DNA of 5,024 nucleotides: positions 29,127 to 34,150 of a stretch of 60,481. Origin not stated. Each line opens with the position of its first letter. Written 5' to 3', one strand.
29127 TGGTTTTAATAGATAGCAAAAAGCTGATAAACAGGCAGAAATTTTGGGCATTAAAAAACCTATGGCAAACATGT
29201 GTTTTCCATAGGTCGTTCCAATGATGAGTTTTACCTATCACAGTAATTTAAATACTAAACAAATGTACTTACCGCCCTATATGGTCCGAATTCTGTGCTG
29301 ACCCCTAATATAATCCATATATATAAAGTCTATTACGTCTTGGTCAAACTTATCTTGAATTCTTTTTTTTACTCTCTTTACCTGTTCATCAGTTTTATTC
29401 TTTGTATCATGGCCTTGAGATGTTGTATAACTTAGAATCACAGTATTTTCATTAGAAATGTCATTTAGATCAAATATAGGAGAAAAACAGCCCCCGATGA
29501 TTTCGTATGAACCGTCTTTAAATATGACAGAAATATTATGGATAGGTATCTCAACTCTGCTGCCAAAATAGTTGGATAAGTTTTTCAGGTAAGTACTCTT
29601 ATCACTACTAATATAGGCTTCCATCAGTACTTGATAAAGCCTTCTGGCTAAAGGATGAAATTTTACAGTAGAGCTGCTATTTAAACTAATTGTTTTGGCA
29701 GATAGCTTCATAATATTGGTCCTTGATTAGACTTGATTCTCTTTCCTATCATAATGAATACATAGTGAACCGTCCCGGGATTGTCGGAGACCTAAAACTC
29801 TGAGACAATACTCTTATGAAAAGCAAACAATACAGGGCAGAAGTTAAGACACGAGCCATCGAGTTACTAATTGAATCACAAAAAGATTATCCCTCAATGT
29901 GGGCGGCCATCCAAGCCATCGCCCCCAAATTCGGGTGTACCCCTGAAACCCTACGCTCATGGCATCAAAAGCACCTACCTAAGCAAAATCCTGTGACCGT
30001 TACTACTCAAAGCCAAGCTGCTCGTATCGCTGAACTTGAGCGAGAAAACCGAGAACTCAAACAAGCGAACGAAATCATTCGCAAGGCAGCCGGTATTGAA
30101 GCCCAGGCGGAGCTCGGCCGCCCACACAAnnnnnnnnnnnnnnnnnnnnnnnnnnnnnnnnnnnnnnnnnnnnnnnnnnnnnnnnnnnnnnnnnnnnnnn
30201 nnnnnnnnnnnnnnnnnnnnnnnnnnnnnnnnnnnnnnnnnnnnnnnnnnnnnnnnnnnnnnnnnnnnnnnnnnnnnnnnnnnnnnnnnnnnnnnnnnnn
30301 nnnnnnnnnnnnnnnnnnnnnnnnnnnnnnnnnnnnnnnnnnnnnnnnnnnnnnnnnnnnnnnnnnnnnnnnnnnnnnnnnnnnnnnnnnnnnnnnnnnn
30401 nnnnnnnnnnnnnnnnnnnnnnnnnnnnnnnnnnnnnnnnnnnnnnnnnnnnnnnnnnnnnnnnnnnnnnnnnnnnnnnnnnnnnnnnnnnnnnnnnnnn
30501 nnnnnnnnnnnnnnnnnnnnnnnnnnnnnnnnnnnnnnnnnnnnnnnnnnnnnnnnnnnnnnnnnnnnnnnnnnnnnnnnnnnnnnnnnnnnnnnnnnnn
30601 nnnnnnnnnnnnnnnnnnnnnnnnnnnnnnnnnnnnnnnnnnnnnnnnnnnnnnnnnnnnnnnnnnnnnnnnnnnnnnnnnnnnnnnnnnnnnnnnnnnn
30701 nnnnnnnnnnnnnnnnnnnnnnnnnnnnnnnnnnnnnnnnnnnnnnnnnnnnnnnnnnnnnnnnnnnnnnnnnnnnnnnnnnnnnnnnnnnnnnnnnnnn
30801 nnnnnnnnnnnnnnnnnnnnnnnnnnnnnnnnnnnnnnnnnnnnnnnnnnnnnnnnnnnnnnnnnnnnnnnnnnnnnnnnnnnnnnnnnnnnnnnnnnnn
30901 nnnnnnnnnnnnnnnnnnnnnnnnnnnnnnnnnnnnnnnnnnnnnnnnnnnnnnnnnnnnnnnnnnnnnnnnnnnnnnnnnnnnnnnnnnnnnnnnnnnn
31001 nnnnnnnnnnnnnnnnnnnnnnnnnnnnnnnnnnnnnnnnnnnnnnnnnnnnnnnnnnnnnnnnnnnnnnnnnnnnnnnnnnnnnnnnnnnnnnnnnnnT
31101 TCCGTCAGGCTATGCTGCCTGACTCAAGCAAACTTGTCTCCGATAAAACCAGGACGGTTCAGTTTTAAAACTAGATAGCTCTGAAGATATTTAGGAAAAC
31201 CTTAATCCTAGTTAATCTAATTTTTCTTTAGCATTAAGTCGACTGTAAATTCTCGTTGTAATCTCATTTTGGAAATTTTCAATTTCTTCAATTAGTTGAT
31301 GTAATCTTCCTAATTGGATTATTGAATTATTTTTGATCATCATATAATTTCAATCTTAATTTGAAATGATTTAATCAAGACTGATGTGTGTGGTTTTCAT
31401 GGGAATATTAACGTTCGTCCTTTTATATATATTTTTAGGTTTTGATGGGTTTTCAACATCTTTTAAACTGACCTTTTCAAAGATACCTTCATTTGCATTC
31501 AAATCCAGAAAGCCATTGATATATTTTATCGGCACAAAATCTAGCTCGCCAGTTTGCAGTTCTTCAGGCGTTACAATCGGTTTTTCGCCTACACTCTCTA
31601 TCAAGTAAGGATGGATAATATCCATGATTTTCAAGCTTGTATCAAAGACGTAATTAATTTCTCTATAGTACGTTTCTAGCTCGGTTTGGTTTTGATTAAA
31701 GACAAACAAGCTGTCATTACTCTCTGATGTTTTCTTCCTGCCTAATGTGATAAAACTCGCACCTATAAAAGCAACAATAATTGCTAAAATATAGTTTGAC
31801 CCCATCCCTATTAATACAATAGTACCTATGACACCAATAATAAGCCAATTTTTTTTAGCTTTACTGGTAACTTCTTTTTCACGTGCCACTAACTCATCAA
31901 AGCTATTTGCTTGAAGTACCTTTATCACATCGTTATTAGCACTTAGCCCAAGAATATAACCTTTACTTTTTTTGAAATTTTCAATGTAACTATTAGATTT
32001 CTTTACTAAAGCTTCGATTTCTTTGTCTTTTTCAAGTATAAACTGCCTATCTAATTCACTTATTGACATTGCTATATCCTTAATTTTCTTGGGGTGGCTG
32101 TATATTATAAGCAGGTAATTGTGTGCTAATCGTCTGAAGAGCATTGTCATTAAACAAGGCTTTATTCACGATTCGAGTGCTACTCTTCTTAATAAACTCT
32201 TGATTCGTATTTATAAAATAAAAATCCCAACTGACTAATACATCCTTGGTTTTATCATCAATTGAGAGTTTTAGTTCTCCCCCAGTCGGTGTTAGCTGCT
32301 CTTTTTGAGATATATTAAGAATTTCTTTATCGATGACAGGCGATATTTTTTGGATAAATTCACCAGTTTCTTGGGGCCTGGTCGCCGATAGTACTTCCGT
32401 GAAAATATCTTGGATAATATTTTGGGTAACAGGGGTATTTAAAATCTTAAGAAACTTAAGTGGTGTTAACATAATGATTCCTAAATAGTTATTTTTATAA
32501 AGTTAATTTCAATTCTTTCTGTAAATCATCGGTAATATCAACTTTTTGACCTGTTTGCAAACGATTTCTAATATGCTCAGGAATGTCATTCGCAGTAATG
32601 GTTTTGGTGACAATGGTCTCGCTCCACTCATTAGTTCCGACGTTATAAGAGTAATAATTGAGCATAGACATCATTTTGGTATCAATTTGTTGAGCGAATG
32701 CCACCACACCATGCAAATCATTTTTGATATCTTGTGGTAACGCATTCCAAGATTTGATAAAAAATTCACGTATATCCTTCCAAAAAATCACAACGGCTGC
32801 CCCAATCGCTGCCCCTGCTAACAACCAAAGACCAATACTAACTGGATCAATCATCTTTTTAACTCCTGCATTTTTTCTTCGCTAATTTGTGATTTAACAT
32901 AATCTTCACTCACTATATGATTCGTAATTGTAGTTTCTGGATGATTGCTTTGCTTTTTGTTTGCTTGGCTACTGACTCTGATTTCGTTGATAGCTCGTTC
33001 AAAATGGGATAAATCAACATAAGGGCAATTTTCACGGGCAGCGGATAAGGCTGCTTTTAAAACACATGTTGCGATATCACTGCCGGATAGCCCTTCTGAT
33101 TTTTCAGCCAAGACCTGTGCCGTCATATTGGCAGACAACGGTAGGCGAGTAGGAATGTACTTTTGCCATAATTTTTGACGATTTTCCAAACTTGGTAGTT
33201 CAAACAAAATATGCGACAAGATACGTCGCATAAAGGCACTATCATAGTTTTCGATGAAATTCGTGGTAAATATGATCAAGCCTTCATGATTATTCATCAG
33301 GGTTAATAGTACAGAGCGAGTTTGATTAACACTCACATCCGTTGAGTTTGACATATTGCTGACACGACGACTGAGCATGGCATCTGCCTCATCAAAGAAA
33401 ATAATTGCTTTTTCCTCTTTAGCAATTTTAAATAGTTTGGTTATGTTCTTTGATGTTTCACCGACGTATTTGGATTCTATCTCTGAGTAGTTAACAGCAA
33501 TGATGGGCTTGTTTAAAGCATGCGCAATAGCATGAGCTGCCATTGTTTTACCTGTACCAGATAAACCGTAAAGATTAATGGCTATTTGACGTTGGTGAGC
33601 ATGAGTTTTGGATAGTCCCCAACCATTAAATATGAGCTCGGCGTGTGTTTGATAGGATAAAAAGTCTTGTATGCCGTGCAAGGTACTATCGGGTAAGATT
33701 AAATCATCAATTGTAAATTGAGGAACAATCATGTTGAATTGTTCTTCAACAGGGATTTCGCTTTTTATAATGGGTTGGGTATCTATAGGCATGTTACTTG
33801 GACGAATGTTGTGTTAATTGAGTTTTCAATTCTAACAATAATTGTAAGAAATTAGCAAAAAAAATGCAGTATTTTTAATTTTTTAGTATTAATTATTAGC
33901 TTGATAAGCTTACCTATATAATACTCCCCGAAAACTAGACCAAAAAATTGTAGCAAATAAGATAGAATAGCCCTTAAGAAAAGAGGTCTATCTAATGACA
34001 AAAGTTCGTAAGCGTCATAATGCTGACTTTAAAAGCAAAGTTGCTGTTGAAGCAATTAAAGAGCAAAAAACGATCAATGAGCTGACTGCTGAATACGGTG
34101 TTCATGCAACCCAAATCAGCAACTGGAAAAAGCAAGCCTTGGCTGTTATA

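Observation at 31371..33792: Uncharacterised four-gene operon (AAA+ ATPase + three small proteins, two membrane-embedded) in an AT-rich island between IS elements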

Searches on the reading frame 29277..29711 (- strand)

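Call 3: search_protein_families(library=pfam, proteins=[window:29277-29711:-], max_evalue=0.1)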
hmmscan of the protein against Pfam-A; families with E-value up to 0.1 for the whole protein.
window:29277-29711:- (144 aa): 2 families
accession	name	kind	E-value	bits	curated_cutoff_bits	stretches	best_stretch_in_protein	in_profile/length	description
PF07555.19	NAGidase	-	0.076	12.8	25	0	80-133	59-113/295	beta-N-acetylglucosaminidase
PF21713.2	DncV_C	-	0.078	13.3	28.4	0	22-54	95-127/135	Cyclic GMP-AMP synthase, C-terminal domain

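Call 4: search_protein_families(library=padloc, proteins=[window:29277-29711:-], max_evalue=0.1)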
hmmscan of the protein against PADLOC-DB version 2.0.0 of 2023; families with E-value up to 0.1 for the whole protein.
window:29277-29711:- (144 aa): 1 family
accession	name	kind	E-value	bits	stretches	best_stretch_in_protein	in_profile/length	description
PDLC03269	MTase_II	-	0.0075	13.4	1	8-103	169-254/437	Type II methyltransferase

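Call 5: search_protein_families(library=ncbifam, proteins=[window:29277-29711:-], max_evalue=0.1)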
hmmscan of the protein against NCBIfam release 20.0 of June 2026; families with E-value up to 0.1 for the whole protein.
window:29277-29711:- (144 aa): 0 families

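Call 6: search_protein_families(library=phrogs, proteins=[window:29277-29711:-], max_evalue=0.1)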
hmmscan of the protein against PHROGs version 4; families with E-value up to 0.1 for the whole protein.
window:29277-29711:- (144 aa): 0 families

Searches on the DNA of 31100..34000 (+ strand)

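Call 7: search_dna_similar(query=window:31100-34000:+, collection=plasmids, mode=near, max_rows=30)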
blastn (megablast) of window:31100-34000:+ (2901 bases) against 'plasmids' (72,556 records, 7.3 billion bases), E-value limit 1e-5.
Records with a match: 38; places in all: 54; records where one place covers at least 80% of the query: 0.
Best place of each record, by identity: >=99% 2; 95-99% 31; 90-95% 5.
By first word of the organism name: Moraxella 26; Acinetobacter 10; Psychrobacter 2.
By predicted mobility (MOB-suite, as given by PLSDB): mobilizable 20; non-mobilizable 15; conjugative 3.
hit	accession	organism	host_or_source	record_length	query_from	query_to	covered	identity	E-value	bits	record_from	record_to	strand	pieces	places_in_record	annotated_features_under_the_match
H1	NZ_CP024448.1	Moraxella osloensis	Homo sapiens,single cell,skin swab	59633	2808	2901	3%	92.6%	3e-28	135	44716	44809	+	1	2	none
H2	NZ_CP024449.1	Moraxella osloensis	Homo sapiens,single cell,skin swab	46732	2812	2901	3%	95.6%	4e-31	145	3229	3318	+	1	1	none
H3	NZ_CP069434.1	Moraxella osloensis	-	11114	2816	2901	3%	100.0%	1e-35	159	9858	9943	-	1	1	IS3 family transposase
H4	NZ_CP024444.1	Moraxella osloensis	Homo sapiens,single cell,skin swab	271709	2818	2901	3%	100.0%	2e-34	156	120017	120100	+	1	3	hypothetical protein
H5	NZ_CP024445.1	Moraxella osloensis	Homo sapiens,single cell,skin swab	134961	2817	2901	3%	97.6%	1e-31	147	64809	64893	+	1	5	none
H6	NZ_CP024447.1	Moraxella osloensis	Homo sapiens,single cell,skin swab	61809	2817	2901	3%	97.6%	1e-31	147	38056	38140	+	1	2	none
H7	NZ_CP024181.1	Moraxella osloensis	Homo sapiens,single cell,skin swab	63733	2818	2901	3%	97.6%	4e-31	145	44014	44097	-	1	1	IS3 family transposase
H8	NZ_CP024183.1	Moraxella osloensis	Homo sapiens,single cell,skin swab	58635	2818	2901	3%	97.6%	4e-31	145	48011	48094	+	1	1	none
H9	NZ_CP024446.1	Moraxella osloensis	Homo sapiens,single cell,skin swab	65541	2818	2901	3%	97.6%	4e-31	145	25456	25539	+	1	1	hypothetical protein | IS3 family transposase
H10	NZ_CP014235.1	Moraxella osloensis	Homo sapiens,pure culture,cerebrospinal ...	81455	2818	2901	3%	96.4%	2e-29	139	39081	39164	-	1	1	IS3 family transposase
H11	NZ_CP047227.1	Moraxella osloensis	whole organism,activated sludge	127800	2818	2901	3%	96.4%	2e-29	139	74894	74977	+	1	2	IS3 family transposase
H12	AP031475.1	Moraxella osloensis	-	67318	2818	2901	3%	96.4%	2e-29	139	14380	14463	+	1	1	transposase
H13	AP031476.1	Moraxella osloensis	Homo sapiens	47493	2818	2901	3%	96.4%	2e-29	139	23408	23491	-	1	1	transposase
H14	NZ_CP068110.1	Moraxella osloensis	-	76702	2818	2899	3%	98.8%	1e-31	147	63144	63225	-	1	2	hypothetical protein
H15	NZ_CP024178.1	Moraxella osloensis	Homo sapiens,single cell,skin swab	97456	2818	2901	3%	95.2%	9e-28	134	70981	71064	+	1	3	none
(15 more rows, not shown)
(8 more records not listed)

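Call 8: search_dna_similar(query=window:31100-34000:+, collection=phages, mode=distant, max_rows=20)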
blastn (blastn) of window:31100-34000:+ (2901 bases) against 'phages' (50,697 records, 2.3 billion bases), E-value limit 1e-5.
Records with a match: 1; places in all: 1; records where one place covers at least 80% of the query: 0.
Best place of each record, by identity: 60-80% 1.
By first word of the organism name: Moraxella 1.
By host as written in the record: Moraxella catarrhalis 1.
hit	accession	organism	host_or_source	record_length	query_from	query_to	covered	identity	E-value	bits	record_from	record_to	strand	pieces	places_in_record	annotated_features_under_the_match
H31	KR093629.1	Moraxella phage Mcat5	Moraxella catarrhalis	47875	2119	2481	13%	68.8%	5e-29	137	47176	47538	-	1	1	hypothetical protein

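Call 9: get_annotated_region(hit=H31, flank=6000)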
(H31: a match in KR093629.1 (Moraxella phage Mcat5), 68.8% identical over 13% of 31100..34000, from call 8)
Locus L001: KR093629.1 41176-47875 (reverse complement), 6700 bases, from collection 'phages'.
description: Moraxella phage Mcat5, complete genome.
organism: Moraxella phage Mcat5 (NCBI taxid 1647551)
taxonomy: Viruses; Duplodnaviria; Heunggongvirae; Uroviricota; Caudoviricetes
host: Moraxella catarrhalis; source: transtracheal aspirate; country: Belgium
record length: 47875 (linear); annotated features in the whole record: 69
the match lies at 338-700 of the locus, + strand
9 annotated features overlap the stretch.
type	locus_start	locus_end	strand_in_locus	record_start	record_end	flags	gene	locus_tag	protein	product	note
CDS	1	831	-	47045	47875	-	-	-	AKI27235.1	hypothetical protein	-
CDS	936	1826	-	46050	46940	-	-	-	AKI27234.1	hypothetical protein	-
CDS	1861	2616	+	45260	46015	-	-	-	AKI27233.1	hypothetical protein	-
CDS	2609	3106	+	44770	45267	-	-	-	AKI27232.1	hypothetical protein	-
CDS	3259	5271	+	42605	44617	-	-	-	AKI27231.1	hypothetical protein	-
CDS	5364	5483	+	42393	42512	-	-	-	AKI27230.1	hypothetical protein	-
CDS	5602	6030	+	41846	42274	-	-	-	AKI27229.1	hypothetical protein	-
CDS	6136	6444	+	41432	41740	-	-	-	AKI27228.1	hypothetical protein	-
CDS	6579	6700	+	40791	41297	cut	-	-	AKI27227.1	terminase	-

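Call 26: search_dna_similar(query=L003:5097-8344:+, collection=ecoli_genomes, mode=near, max_rows=15)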
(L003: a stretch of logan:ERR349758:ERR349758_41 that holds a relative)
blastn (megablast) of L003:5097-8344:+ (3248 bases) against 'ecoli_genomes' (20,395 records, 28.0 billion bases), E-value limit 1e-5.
No match.

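Call 63: search_dna_similar(query=L018:2689-4926:+, collection=ecoli_genomes, mode=distant, max_rows=10)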
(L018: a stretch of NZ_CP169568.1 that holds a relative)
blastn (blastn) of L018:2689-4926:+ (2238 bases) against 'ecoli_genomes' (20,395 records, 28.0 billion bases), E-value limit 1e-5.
No match.

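Call 64: search_dna_similar(query=L018:2689-4926:+, collection=plasmids, mode=distant, max_rows=15)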
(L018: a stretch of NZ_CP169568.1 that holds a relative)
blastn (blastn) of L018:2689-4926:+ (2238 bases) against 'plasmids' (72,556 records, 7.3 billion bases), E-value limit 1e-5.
Records with a match: 4; places in all: 4; records where one place covers at least 80% of the query: 0.
Best place of each record, by identity: 60-80% 4.
By first word of the organism name: Bacillus 1; Comamonas 1; Synechococcus 1; Planktothrix 1.
By predicted mobility (MOB-suite, as given by PLSDB): non-mobilizable 4.
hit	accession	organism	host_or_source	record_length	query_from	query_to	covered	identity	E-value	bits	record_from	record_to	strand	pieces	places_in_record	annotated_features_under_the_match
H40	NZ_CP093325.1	Bacillus sp. N5-665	whole organism,peat soil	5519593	223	593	17%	67.4%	8e-25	124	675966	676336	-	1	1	none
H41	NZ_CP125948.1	Comamonas resistens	activated sludge,single strain culture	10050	230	594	16%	68.1%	3e-24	122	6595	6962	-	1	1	ATP-binding protein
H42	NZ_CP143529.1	Synechococcus elongatus PCC 11801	Pure axenic culture,Powai Lake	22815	302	431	6%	72.3%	2e-8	71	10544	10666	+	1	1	ATP-binding protein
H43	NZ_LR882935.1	Planktothrix agardhii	-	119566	238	315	3%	78.2%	7e-7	65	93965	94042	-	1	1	ATP-binding protein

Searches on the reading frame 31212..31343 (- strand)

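Call 3: search_protein_families(library=pfam, proteins=[window:31212-31343:-], max_evalue=0.1)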
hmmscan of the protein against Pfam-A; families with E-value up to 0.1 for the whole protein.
window:31212-31343:- (43 aa): 1 family
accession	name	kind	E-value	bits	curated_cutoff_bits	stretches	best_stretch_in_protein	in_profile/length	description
PF24237.1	INO80E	-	0.097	13.4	27.8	0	13-30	12-29/48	INO80 complex subunit E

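Call 4: search_protein_families(library=padloc, proteins=[window:31212-31343:-], max_evalue=0.1)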
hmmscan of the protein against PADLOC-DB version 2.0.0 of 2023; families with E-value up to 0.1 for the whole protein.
window:31212-31343:- (43 aa): 0 families

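Call 5: search_protein_families(library=ncbifam, proteins=[window:31212-31343:-], max_evalue=0.1)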
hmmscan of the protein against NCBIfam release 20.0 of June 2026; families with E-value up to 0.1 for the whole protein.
window:31212-31343:- (43 aa): 0 families

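Call 6: search_protein_families(library=phrogs, proteins=[window:31212-31343:-], max_evalue=0.1)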
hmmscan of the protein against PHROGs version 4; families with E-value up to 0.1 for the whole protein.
window:31212-31343:- (43 aa): 0 families

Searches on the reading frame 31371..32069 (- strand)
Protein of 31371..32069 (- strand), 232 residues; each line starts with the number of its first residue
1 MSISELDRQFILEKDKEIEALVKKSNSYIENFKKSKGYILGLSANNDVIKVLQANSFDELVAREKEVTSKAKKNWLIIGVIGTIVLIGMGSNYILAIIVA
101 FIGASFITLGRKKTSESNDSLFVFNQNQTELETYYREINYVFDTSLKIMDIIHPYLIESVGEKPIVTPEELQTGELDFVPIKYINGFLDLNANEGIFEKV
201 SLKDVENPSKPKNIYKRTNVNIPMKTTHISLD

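Call 3: search_protein_families(library=pfam, proteins=[window:31371-32069:-], max_evalue=0.1)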
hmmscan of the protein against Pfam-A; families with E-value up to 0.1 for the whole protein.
window:31371-32069:- (232 aa): 3 families
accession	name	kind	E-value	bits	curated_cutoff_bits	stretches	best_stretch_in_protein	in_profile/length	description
PF00971.23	EIAV_GP90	-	0.012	14.7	21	1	113-161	95-143/385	EIAV coat protein, gp90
PF06295.17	ZapG-like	-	0.018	15.5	33.5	1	94-150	3-59/123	Z-ring associated protein G-like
PF14313.11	Soyouz_module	-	0.032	14.4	22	0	15-37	6-28/58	N-terminal region of Paramyxovirinae phosphoprotein (P)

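Call 4: search_protein_families(library=padloc, proteins=[window:31371-32069:-], max_evalue=0.1)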
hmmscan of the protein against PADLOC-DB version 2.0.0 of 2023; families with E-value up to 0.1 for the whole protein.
window:31371-32069:- (232 aa): 0 families

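Call 5: search_protein_families(library=ncbifam, proteins=[window:31371-32069:-], max_evalue=0.1)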
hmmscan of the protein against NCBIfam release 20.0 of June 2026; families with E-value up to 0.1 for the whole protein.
window:31371-32069:- (232 aa): 1 family
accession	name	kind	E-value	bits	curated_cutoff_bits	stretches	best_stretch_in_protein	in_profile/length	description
NF045739.1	MPN157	domain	0.021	14.8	150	1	55-105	3-51/141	MPN157 family protein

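Call 6: search_protein_families(library=phrogs, proteins=[window:31371-32069:-], max_evalue=0.1)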
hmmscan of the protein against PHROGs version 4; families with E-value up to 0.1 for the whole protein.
window:31371-32069:- (232 aa): 0 families

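Call 42: search_solved_structures(query=A4, max_evalue=10)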
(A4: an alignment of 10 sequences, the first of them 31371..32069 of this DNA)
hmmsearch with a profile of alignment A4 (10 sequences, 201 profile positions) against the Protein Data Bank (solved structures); distinct sequences matched with E-value up to 10: 10.
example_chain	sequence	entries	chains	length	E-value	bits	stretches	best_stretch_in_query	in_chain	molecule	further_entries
3hd7_A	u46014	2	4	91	0.016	18.2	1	5-69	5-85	Vesicle-associated membrane protein 2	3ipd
2kog_A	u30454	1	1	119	0.031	17.3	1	4-69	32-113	Vesicle-associated membrane protein 2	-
9fhl_c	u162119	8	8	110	0.41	13.6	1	103-163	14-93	Small ribosomal subunit protein eS25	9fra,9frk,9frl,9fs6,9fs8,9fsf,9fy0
5oc9_A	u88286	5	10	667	0.84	12.6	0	51-137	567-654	Anoctamin-10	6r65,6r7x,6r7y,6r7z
6agf_A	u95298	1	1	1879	2.6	11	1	60-118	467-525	Sodium channel protein type 4 subunit alpha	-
8w8r_R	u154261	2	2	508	2.7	10.9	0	55-109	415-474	Probable G-protein coupled receptor 101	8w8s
6lsc_A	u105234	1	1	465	2.8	10.9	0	39-92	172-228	H(+)/Cl(-) exchange transporter ClcA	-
8ga0_A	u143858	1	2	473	2.9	10.8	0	39-92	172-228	H(+)/Cl(-) exchange transporter ClcA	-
6xrr_J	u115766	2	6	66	4.4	10.2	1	48-84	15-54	RHS repeat protein | Rhs1 protein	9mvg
9g36_A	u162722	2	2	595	5.4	9.9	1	40-92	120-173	Mycobactin import ATP-binding/permease protein IrtA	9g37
